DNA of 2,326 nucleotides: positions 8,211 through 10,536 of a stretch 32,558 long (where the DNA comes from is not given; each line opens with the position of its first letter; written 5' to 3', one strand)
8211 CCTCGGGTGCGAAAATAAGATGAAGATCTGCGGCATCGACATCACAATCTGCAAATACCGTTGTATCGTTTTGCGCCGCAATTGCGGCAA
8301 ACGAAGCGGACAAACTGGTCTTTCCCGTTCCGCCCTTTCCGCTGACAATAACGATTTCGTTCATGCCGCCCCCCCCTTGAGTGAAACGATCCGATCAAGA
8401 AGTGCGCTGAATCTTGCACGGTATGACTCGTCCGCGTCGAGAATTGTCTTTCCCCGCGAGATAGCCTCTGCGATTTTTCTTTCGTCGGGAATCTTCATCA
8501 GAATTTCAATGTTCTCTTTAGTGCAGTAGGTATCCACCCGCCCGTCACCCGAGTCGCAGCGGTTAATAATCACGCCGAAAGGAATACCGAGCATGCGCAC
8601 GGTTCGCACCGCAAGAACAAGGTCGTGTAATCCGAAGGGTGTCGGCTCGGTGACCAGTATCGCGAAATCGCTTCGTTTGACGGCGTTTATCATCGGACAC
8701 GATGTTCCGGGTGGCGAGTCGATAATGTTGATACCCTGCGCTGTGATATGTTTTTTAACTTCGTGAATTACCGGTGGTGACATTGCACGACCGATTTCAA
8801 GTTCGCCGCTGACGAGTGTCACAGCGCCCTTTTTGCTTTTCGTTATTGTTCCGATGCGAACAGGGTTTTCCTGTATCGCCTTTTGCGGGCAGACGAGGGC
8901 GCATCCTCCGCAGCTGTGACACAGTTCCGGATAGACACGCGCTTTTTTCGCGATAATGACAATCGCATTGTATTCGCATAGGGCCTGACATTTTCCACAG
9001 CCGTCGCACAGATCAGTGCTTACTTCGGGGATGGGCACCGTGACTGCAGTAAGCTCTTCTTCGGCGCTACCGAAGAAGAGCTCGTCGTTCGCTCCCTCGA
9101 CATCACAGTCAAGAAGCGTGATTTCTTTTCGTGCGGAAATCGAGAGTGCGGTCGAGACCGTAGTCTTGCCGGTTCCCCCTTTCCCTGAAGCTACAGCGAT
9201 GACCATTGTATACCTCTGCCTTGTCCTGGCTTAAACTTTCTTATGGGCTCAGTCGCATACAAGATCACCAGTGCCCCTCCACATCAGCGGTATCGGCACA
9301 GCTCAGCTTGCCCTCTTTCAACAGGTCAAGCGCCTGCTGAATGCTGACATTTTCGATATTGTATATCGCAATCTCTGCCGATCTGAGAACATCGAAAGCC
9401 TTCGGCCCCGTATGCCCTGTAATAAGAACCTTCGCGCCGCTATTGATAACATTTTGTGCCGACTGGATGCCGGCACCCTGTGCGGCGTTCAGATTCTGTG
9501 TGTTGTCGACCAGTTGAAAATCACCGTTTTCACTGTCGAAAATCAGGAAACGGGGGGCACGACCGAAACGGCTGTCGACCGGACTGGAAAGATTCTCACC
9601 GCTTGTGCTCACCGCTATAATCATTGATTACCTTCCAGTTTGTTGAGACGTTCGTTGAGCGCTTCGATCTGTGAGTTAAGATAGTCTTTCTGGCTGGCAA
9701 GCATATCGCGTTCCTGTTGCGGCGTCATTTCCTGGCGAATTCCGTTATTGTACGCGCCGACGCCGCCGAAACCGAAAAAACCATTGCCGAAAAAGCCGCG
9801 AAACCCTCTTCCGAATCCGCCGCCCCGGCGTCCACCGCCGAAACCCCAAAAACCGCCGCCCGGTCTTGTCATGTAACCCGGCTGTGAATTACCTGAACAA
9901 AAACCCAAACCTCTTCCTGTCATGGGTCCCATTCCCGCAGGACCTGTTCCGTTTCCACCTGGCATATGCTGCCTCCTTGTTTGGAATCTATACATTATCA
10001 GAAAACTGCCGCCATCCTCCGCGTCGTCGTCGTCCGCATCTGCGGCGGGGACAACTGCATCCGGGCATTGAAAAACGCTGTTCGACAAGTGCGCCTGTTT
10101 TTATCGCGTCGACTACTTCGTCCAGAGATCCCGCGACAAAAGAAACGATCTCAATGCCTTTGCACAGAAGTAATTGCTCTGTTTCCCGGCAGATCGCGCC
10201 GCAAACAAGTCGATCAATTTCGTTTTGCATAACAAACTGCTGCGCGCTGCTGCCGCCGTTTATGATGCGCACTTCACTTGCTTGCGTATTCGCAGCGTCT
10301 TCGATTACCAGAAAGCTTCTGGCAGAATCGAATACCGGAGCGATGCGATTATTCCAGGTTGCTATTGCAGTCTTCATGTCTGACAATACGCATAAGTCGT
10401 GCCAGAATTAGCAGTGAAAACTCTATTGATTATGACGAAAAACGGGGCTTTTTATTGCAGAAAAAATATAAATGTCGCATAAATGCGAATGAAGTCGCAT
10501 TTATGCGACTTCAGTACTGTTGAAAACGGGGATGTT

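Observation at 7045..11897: ORP ('orange protein' complex)-like operon: 3 NifX-like proteins + DUF5320 + 2 Fe-S MinD-like ATPases under a dedicated PAS/sigma-54 activator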

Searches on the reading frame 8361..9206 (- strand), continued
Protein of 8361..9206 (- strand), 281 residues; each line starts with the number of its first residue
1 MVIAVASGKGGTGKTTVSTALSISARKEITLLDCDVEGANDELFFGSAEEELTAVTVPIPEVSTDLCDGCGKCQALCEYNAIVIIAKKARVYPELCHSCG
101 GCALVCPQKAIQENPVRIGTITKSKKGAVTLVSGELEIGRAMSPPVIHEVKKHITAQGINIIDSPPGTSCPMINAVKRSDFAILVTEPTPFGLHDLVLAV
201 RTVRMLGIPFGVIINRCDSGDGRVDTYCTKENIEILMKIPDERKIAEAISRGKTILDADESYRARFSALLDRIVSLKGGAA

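Call 63: search_protein_families(library=ncbifam, proteins=[window:8361-9206:-], max_evalue=0.001)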
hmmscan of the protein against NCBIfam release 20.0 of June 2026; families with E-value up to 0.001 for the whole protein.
window:8361-9206:- (281 aa): 43 families (the best 25 are shown)
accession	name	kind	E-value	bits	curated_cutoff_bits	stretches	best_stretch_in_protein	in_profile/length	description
TIGR01969.1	minD_arch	subfamily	3.8e-19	68.8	201.75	2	1-53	1-56/251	cell division ATPase MinD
NF041546.1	ParA_partition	equivalog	2.9e-15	56.4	180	2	141-264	61-193/203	ParA family partition ATPase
NF041136.1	MrpORP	equivalog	9e-13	48.2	450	2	2-47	7-55/365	iron-sulfur cluster carrier protein MrpORP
NF040770.1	hetero_SS_HdrA2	exception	4.5e-11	41.6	1100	1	60-114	572-626/777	CoB-CoM heterodisulfide reductase HdrA2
TIGR01968.1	minD_bact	equivalog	1.4e-09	37.7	212.9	1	2-46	3-50/261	septum site-determining protein MinD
NF038196.1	ferrodoxin_EFR1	subfamily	7.1e-09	36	75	1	64-113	183-231/242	EFR1 family ferrodoxin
NF005504.0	PRK07118.1-3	equivalog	1.7e-08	34.2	437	1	64-114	218-268/293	Fe-S cluster domain-containing protein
NF041891.1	hdrA_Methbact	equivalog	3.3e-08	32.2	1300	1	56-112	563-619/762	ferredoxin:CoB-CoM heterodisulfide reductase subunit HdrA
TIGR04105.1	FeFe_hydrog_B1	subfamily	6.6e-08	31.7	450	1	64-114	110-162/462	monomeric [FeFe] hydrogenase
TIGR03294.1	FrhG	equivalog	9.3e-08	32.1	245.5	1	49-114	158-223/228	coenzyme F420 hydrogenase subunit gamma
TIGR02700.1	flavo_MJ0208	hypoth_equivalog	1.2e-07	31.2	251.35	1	61-115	144-199/234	dihydromethanopterin reductase (acceptor)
NF005503.0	PRK07118.1-2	equivalog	1.3e-07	31.2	252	1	66-119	139-192/292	RnfABCDGE type electron transport complex subunit B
NF040864.1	HgcB_ferredoxin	equivalog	4.2e-07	29.7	99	1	61-114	10-64/93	mercury methylation ferredoxin HgcB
TIGR02016.1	BchX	equivalog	2e-06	27.3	331.2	1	210-272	185-243/296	chlorophyllide a reductase iron protein subunit X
TIGR03815.1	CpaE_hom_Actino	equivalog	3e-06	26.6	154.45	0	2-39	113-153/340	septum site-determining protein Ssd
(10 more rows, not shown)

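Call 71: predict_structure(alignment_id=A3)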
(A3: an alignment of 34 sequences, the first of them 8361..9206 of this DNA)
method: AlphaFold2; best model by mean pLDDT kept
length: 281 residues; sequences in the alignment: 34
mean_pLDDT: 91.2   pTM: 0.84
mean pLDDT of the five models: 91.2, 91.2, 90.8, 90.0, 89.7
residues with pLDDT >= 90: 208; 70-90: 65; 50-70: 5; < 50: 3
segments of 3 or more residues with pLDDT < 50: 279-281
pLDDT, mean of each block of 10 residues (from residue 1): 94 92 92 88 72 90 95 93 93 86 95 92 91 88 89 91 93 94 97 96 96 95 96 97 90 91 96 75 32
secondary structure, 60 per line:
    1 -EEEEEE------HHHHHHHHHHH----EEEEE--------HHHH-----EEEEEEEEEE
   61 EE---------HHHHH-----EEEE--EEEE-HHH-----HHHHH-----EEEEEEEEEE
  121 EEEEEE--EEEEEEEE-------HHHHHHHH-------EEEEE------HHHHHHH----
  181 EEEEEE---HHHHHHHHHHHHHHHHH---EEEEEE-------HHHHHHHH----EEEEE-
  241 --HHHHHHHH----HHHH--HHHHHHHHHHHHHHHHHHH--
elements in order: E2-7 H14-24 E29-33 H42-45 E51-62 H72-76 E82-85 E88-91 H101-105 E111-126 E129-136 H144-151 E159-163 H170-176 E181-186 H190-206 E210-215 H223-230 E235-239 H243-250 H255-258 H261-279

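Call 73: fold_search(model_id=the predicted structure, library=pdb)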
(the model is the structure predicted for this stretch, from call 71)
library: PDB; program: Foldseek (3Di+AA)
matches with E <= 10: 1018; with E <= 0.001: 174
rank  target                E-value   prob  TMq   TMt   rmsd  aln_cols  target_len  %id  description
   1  1g3q                  1.2e-10  1.00  0.59  0.69   9.3       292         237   18  CRYSTAL STRUCTURE ANALYSIS OF PYROCOCCUS FURIOSUS CELL DIVISION ATPASE MIND (released 2001-04-21)
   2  1ion                  1.4e-10  1.00  0.59  0.67   9.5       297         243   20  THE SEPTUM SITE-DETERMINING PROTEIN MIND COMPLEXED WITH MG-ADP FROM PYROCOCCUS HORIKOSHII OT3 (released 2001-09-26)
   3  1hyq                  2.1e-10  1.00  0.58  0.69   8.9       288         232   20  MIND BACTERIAL CELL DIVISION REGULATOR FROM A. FULGIDUS (released 2001-03-14)
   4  3r9i_B                6.8e-10  1.00  0.53  0.58  12.4       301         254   19  2.6A resolution structure of MinD complexed with MinE (12-31) peptide (released 2011-08-17)
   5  6g2g_A                7.7e-10  1.00  0.56  0.58  13.7       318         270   19  Fe-S assembly Cfd1 (released 2019-01-23)
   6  3r9j_A                1.1e-09  1.00  0.51  0.56  12.5       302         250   18  4.3A resolution structure of a MinD-MinE(I24N) protein complex (released 2011-08-17)
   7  5auq_G                1.4e-09  1.00  0.56  0.67  10.3       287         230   16  Crystal structure of ATPase-type HypB in the nucleotide free state (released 2015-06-24)
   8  3r9j_B                1.8e-09  1.00  0.53  0.58  12.3       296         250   18  4.3A resolution structure of a MinD-MinE(I24N) protein complex (released 2011-08-17)
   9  4v02_B                2.8e-09  1.00  0.56  0.64  12.0       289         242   18  MinC:MinD cell division protein complex, Aquifex aeolicus (released 2015-01-14)
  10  8zkc                  3.6e-09  1.00  0.60  0.50   8.3       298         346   17  iron-sulfur cluster transfer protein ApbC (released 2024-06-12)
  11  4v03_B                3.6e-09  1.00  0.56  0.65   9.5       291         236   20  MinD cell division protein, Aquifex aeolicus (released 2015-01-14)
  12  5j1j_B                4.1e-09  1.00  0.55  0.61  11.4       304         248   17  Structure of FleN-AMPPNP complex (released 2017-03-29)
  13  4v02_A                6.3e-09  1.00  0.57  0.65   9.7       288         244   19  MinC:MinD cell division protein complex, Aquifex aeolicus (released 2015-01-14)
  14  5auq_D                8.6e-09  1.00  0.57  0.68   8.4       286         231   18  Crystal structure of ATPase-type HypB in the nucleotide free state (released 2015-06-24)
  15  4v03_A                8.6e-09  1.00  0.54  0.64  11.1       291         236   18  MinD cell division protein, Aquifex aeolicus (released 2015-01-14)
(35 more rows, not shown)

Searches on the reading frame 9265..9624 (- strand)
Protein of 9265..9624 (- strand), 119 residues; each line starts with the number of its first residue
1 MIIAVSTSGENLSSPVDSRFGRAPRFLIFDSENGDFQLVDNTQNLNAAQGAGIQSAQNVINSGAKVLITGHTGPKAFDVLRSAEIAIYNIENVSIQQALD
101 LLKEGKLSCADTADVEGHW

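Call 3: search_protein_families(library=pfam, proteins=[window:9265-9624:-], max_evalue=0.01)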
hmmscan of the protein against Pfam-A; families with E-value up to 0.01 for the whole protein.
window:9265-9624:- (119 aa): 1 family
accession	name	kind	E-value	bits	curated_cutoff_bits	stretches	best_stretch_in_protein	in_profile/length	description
PF02579.22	Nitro_FeMo-Co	-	4.7e-21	75.3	26.3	1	13-103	2-93/94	Dinitrogenase iron-molybdenum cofactor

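Call 17: search_solved_structures(query=window:9265-9624:-, max_evalue=0.01, show_alignments=2)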
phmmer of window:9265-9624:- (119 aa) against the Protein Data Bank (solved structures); distinct sequences matched with E-value up to 0.01: 4.
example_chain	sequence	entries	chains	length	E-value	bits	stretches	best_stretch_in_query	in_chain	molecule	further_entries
1rdu_A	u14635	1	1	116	1.9e-19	73.4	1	3-112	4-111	conserved hypothetical protein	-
1eo1_A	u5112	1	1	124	1.7e-18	70.3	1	1-108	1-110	HYPOTHETICAL PROTEIN MTH1175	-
2wfb_A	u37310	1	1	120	1.9e-18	70.1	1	3-109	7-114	PUTATIVE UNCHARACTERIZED PROTEIN ORP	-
2re2_A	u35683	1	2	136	4e-07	33.7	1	3-113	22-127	Uncharacterized protein Ta1041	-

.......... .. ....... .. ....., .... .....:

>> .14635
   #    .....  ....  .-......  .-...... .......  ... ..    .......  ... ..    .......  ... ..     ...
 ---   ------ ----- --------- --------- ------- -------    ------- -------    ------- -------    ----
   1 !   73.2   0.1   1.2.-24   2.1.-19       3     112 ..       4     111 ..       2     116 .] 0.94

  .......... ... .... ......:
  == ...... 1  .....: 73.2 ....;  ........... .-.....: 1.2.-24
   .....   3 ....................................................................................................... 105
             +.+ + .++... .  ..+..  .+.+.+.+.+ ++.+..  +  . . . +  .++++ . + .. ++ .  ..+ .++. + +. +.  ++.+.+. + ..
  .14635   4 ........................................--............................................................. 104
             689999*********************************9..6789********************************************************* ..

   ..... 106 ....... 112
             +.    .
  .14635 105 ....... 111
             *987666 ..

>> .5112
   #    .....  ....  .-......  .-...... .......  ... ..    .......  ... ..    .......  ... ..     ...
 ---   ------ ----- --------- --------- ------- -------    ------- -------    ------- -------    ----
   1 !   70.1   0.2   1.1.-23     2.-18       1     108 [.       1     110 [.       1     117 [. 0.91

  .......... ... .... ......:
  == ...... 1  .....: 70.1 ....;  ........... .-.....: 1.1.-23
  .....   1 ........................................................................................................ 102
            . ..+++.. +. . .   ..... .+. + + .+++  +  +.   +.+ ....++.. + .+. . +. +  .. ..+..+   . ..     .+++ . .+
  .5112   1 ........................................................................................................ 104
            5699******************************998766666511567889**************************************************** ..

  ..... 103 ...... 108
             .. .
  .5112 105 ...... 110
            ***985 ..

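Call 63: search_protein_families(library=ncbifam, proteins=[window:9265-9624:-], max_evalue=0.001)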
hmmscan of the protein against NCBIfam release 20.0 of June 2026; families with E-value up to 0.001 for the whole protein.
window:9265-9624:- (119 aa): 1 family
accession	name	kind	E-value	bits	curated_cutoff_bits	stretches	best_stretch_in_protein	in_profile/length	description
NF041136.1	MrpORP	equivalog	0.00085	18.7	450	1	1-88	265-345/365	iron-sulfur cluster carrier protein MrpORP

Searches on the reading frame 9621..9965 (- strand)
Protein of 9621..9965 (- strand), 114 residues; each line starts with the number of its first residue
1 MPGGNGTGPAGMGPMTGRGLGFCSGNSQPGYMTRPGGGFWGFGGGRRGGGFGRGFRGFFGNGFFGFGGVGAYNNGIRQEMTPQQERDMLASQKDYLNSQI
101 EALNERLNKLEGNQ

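Call 54: search_solved_structures(query=window:9621-9965:-, max_evalue=1)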
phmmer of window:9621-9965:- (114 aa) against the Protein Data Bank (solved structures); distinct sequences matched with E-value up to 1: 0.

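Call 63: search_protein_families(library=ncbifam, proteins=[window:9621-9965:-], max_evalue=0.001)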
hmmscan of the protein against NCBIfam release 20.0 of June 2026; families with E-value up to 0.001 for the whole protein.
window:9621-9965:- (114 aa): 0 families

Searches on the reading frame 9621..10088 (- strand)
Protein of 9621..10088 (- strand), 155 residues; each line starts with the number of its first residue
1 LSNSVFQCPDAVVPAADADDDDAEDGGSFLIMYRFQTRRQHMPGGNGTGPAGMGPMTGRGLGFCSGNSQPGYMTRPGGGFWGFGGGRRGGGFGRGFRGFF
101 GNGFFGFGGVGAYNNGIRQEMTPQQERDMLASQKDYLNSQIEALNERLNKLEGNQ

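Call 3: search_protein_families(library=pfam, proteins=[window:9621-10088:-], max_evalue=0.01)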
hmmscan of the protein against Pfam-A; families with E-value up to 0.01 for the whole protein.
window:9621-10088:- (155 aa): 1 family
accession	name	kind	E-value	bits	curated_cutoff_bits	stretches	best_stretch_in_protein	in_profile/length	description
PF17253.7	DUF5320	-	1.5e-24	87.5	27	1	42-151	1-99/99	Family of unknown function (DUF5320)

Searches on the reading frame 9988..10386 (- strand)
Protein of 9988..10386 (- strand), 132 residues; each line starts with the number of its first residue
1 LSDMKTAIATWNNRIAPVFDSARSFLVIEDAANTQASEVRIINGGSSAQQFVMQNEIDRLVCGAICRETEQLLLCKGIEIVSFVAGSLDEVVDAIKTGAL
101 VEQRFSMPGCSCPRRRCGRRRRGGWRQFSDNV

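Call 3: search_protein_families(library=pfam, proteins=[window:9988-10386:-], max_evalue=0.01)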
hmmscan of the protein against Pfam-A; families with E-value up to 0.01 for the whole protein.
window:9988-10386:- (132 aa): 1 family
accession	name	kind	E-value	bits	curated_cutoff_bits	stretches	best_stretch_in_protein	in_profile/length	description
PF02579.22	Nitro_FeMo-Co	-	2.3e-07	31.4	26.3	1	12-95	2-92/94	Dinitrogenase iron-molybdenum cofactor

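Call 55: search_solved_structures(query=window:9988-10377:-, max_evalue=1)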
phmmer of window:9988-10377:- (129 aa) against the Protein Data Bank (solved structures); distinct sequences matched with E-value up to 1: 3.
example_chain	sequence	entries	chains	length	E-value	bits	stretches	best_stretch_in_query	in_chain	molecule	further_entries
1rdu_A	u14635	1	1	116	0.0066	19.9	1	14-99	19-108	conserved hypothetical protein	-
2qtd_A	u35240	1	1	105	0.029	17.9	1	1-91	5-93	Uncharacterized protein MJ0327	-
2kla_A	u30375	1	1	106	0.03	17.8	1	1-91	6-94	Uncharacterized protein MJ0327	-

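Call 63: search_protein_families(library=ncbifam, proteins=[window:9988-10377:-], max_evalue=0.001)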
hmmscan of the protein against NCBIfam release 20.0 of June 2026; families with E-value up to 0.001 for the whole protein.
window:9988-10377:- (129 aa): 0 families

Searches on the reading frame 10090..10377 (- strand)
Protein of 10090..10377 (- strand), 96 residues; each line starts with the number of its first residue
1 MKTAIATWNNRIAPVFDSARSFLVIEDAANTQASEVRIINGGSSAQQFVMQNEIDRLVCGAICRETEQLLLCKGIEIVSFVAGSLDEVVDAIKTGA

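Call 19: search_solved_structures(query=window:10090-10377:-, max_evalue=1, show_alignments=1)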
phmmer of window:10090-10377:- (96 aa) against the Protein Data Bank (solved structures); distinct sequences matched with E-value up to 1: 3.
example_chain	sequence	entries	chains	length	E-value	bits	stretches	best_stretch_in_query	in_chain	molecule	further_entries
2qtd_A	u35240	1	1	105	0.03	18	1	1-87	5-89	Uncharacterized protein MJ0327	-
2kla_A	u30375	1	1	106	0.031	17.9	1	1-87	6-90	Uncharacterized protein MJ0327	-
1rdu_A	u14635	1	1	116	0.049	17.3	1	14-95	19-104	conserved hypothetical protein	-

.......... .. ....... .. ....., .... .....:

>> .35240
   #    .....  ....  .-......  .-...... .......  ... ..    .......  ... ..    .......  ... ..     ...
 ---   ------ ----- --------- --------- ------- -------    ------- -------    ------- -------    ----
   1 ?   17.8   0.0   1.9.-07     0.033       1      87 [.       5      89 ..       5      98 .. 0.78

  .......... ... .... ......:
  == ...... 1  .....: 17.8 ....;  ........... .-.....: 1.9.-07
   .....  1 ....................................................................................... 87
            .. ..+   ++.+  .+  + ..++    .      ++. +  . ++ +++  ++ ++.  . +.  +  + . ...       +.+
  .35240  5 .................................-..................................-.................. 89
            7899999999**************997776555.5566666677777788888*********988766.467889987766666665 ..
